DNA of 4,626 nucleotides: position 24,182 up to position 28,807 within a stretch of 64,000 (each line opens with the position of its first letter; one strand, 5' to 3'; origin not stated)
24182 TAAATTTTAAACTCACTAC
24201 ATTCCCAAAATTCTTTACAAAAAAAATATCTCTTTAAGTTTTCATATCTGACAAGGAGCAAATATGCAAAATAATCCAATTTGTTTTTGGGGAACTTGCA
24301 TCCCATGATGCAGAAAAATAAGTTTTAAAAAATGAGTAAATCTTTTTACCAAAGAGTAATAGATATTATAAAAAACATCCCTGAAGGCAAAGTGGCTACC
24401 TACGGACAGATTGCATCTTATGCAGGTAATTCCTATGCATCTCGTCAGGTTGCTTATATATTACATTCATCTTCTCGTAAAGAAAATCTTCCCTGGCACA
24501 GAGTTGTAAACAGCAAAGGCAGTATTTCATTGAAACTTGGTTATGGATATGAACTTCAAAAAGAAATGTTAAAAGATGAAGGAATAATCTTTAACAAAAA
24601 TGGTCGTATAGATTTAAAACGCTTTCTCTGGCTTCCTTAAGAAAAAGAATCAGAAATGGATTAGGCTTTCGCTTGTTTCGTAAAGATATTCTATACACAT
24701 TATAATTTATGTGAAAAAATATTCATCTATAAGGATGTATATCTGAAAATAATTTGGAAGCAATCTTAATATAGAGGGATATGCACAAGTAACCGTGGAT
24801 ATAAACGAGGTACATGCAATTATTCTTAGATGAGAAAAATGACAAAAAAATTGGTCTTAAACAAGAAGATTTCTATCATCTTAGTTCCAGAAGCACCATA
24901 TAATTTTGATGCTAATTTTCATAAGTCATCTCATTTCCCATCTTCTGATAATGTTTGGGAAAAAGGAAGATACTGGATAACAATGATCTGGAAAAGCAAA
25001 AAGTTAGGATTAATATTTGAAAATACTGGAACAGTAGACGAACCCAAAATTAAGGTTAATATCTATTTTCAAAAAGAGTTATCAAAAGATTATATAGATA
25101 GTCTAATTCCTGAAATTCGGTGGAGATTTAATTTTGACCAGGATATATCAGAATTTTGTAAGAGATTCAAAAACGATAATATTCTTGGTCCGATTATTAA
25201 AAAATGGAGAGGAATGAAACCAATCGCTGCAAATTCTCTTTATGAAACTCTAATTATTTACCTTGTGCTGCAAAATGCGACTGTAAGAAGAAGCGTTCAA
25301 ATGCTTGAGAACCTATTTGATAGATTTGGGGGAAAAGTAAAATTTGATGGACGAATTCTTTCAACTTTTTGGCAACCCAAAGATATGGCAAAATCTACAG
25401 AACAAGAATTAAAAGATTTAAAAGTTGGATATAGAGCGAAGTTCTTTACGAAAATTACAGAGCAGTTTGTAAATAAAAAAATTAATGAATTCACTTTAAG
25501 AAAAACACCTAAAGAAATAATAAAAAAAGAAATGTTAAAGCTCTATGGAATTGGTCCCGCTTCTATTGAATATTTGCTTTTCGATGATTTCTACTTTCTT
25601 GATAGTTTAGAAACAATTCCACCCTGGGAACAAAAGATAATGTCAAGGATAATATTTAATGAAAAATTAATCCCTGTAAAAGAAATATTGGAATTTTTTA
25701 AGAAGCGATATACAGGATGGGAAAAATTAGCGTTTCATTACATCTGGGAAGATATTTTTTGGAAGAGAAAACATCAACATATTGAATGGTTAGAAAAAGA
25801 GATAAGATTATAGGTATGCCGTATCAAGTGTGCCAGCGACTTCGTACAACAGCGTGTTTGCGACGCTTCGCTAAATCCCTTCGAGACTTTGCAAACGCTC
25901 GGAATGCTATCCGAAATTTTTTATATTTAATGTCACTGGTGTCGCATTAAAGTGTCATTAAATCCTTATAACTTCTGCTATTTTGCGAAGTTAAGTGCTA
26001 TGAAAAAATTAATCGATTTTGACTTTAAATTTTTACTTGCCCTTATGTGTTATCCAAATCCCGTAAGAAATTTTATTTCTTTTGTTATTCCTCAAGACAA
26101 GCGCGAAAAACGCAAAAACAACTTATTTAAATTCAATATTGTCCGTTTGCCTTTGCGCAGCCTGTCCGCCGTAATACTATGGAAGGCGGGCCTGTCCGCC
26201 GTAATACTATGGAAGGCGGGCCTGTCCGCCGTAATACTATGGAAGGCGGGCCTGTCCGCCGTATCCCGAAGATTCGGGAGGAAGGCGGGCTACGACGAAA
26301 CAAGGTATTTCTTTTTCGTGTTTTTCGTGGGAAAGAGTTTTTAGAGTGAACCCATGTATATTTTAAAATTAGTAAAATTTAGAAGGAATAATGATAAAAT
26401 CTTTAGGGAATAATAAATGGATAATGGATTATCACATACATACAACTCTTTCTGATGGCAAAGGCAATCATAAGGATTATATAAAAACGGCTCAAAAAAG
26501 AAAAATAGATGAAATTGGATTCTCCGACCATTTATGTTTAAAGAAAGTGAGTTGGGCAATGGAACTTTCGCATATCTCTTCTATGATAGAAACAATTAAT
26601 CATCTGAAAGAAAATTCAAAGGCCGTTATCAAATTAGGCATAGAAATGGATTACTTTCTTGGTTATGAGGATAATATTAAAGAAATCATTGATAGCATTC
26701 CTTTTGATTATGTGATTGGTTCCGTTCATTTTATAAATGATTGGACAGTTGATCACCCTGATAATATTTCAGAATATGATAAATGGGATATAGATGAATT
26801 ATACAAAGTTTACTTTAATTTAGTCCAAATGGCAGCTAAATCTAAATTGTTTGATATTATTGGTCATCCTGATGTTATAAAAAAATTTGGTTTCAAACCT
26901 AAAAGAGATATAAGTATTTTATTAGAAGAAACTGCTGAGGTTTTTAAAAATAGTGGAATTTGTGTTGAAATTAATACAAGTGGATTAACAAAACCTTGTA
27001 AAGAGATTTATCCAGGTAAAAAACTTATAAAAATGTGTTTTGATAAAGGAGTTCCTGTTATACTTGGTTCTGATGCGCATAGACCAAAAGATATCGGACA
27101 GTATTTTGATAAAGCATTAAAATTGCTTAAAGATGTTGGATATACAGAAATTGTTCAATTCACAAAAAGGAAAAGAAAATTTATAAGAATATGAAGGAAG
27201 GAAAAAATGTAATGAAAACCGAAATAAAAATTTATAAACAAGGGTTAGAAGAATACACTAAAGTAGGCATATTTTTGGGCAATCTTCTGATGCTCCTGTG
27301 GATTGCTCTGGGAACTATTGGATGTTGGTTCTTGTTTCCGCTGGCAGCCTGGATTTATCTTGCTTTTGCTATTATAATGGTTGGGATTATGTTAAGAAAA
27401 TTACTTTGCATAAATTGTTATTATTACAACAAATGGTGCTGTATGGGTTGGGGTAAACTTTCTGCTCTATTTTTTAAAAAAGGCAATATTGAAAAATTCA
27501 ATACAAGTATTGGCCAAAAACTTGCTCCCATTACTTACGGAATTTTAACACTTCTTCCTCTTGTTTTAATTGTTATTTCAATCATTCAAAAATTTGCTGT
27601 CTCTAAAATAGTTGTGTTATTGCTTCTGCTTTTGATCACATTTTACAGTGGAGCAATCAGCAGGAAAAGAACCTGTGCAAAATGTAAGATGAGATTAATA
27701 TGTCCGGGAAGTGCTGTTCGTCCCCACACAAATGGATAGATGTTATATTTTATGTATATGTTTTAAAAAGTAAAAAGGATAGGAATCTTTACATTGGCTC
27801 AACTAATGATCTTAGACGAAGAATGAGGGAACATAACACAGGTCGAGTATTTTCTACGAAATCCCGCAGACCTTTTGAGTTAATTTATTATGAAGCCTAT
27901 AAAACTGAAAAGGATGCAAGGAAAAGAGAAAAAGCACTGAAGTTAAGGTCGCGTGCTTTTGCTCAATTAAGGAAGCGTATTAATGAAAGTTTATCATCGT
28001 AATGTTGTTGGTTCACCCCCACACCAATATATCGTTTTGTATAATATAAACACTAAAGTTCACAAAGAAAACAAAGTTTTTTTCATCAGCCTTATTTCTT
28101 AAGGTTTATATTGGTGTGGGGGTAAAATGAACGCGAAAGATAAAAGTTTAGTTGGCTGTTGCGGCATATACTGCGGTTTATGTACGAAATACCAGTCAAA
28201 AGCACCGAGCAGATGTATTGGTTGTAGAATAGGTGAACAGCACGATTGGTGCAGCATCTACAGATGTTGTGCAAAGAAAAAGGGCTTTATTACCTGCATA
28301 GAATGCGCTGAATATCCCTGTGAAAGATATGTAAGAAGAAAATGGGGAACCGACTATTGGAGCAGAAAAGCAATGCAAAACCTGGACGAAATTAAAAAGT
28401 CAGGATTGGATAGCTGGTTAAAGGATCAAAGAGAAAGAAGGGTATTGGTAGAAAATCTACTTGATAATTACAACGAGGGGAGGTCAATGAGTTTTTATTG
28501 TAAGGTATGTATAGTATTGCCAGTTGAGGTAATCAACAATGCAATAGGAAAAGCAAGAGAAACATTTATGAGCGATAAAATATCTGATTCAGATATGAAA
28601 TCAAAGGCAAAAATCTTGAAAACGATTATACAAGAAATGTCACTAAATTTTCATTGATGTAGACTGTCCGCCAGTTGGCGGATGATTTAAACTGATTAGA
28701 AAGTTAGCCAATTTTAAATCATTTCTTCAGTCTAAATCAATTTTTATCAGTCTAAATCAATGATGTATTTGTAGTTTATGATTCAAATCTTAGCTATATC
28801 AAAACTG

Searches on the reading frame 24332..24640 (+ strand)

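Call 50: search_protein_families(library=ncbifam, proteins=[window:24332-24640:+], max_evalue=0.001)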
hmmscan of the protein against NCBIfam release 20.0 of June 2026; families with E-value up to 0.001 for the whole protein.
window:24332-24640:+ (102 aa): 3 families
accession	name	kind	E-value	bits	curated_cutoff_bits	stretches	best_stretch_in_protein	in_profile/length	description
TIGR00589.1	ogt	superfamily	4.6e-12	45.8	46.4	1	4-83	2-80/80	methylated-DNA--[protein]-cysteine S-methyltransferase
NF011964.0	PRK15435.1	equivalog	2.8e-07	29.9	345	1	4-77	270-342/354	bifunctional DNA-binding transcriptional regulator/O6-methylguanine-DNA methyltransferase Ada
NF007626.0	PRK10286.1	equivalog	2e-06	28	192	1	5-85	89-168/171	methylated-DNA--[protein]-cysteine S-methyltransferase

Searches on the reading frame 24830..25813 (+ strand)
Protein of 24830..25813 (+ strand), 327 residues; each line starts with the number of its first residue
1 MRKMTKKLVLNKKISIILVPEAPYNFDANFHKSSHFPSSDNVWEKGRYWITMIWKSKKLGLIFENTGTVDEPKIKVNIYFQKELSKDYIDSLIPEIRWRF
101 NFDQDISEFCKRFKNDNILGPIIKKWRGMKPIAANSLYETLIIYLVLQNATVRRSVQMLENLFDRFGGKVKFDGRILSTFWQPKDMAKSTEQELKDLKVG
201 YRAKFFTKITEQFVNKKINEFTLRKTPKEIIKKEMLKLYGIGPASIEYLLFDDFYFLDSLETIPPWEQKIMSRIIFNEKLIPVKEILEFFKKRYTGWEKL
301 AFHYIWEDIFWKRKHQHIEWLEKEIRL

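Call 50: search_protein_families(library=ncbifam, proteins=[window:24830-25813:+], max_evalue=0.001)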
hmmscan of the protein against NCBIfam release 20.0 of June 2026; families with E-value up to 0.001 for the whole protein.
window:24830-25813:+ (327 aa): 1 family
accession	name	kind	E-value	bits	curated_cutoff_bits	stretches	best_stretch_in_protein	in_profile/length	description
TIGR00588.1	ogg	subfamily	4.2e-15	55.7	397.85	1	88-247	70-234/310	8-oxoguanine DNA-glycosylase (ogg)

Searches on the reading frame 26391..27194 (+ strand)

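Call 50: search_protein_families(library=ncbifam, proteins=[window:26391-27194:+], max_evalue=0.001)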
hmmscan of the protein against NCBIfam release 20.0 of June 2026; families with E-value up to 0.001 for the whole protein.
window:26391-27194:+ (267 aa): 12 families
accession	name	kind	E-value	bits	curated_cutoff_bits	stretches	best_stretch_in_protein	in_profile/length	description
NF005596.0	PRK07328.1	subfamily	2.1e-94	315.9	202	1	11-266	3-267/269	histidinol-phosphatase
NF005235.0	PRK06740.1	equivalog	2.7e-52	178.3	442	1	30-266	93-330/335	histidinol phosphate phosphatase domain-containing protein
TIGR01856.1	hisJ_fam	subfamily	4e-42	144.7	90.2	1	12-244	1-252/252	histidinol-phosphatase HisJ family protein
NF005996.1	PRK08123.1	equivalog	8.7e-32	110.4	133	1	13-241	2-260/262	histidinol-phosphatase HisJ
NF004086.0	PRK05588.1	equivalog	2.8e-23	83.3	321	1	11-264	1-253/255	histidinol phosphate phosphatase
NF006251.0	PRK08392.1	equivalog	4.9e-20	71.9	212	1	11-250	1-204/216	hypothetical protein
NF005597.0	PRK07329.1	equivalog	4.9e-18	65.6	303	1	11-263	3-254/257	hypothetical protein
NF006702.0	PRK09248.1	domain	5.4e-12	45.7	264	1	10-261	3-225/246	PHP domain-containing protein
NF006375.0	PRK08609.1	equivalog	6.6e-09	34.9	426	1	13-232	338-531/571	DNA polymerase/3'-5' exonuclease PolX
NF005928.0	PRK07945.1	equivalog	1.2e-07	31.4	250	1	13-113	101-201/337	PHP domain-containing protein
NF004981.0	PRK06361.1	equivalog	8.9e-07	28.5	117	0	177-238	128-184/217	histidinol phosphate phosphatase domain-containing protein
NF041661.1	Cycl_ph_dihydrol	equivalog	0.00031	20.2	500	1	13-60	1-48/259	phosphoribosyl 1,2-cyclic phosphate 1,2-diphosphodiesterase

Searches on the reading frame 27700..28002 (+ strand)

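Call 49: search_protein_families(library=padloc, proteins=[window:27700-28002:+], max_evalue=0.01)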
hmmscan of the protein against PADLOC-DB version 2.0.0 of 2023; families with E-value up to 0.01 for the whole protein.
window:27700-28002:+ (100 aa): 3 families
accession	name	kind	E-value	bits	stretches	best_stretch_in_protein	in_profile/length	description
PDLC04923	PDC-S14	-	0.00039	17.6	1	19-51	73-110/320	-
PDLC03975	UzuA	-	0.0016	16.1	1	18-48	160-188/277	-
PDLC04925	PDC-S14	-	0.002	15.1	1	19-51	65-101/301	-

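Call 50: search_protein_families(library=ncbifam, proteins=[window:27700-28002:+], max_evalue=0.001)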
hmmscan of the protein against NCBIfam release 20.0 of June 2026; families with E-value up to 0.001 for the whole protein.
window:27700-28002:+ (100 aa): 3 families
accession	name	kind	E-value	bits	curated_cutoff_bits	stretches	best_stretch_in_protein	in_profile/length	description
TIGR01453.1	grpIintron_endo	subfamily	1.8e-05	24.9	56.05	1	19-50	4-35/215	group I intron endonuclease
NF005905.0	PRK07883.1-3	equivalog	9.3e-05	21.2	508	1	19-48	229-258/581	DEDD exonuclease domain-containing protein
NF005906.0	PRK07883.1-4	equivalog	0.00011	20.7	495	1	19-95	218-292/563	DEDD exonuclease domain-containing protein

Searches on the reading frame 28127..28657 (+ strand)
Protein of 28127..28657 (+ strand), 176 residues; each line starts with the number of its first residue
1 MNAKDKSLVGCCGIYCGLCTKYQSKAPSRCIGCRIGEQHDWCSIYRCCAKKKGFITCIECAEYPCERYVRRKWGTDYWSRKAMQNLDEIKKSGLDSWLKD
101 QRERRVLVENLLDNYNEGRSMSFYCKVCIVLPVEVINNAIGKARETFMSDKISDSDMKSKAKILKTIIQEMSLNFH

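Call 7: search_protein_families(library=pfam, proteins=[window:28127-28657:+])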
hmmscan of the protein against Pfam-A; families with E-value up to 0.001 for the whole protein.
window:28127-28657:+ (176 aa): 1 family
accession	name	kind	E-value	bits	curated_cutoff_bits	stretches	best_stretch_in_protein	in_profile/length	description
PF12675.12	DUF3795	-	7.4e-06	26.8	22.6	1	9-68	2-81/83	Protein of unknown function (DUF3795)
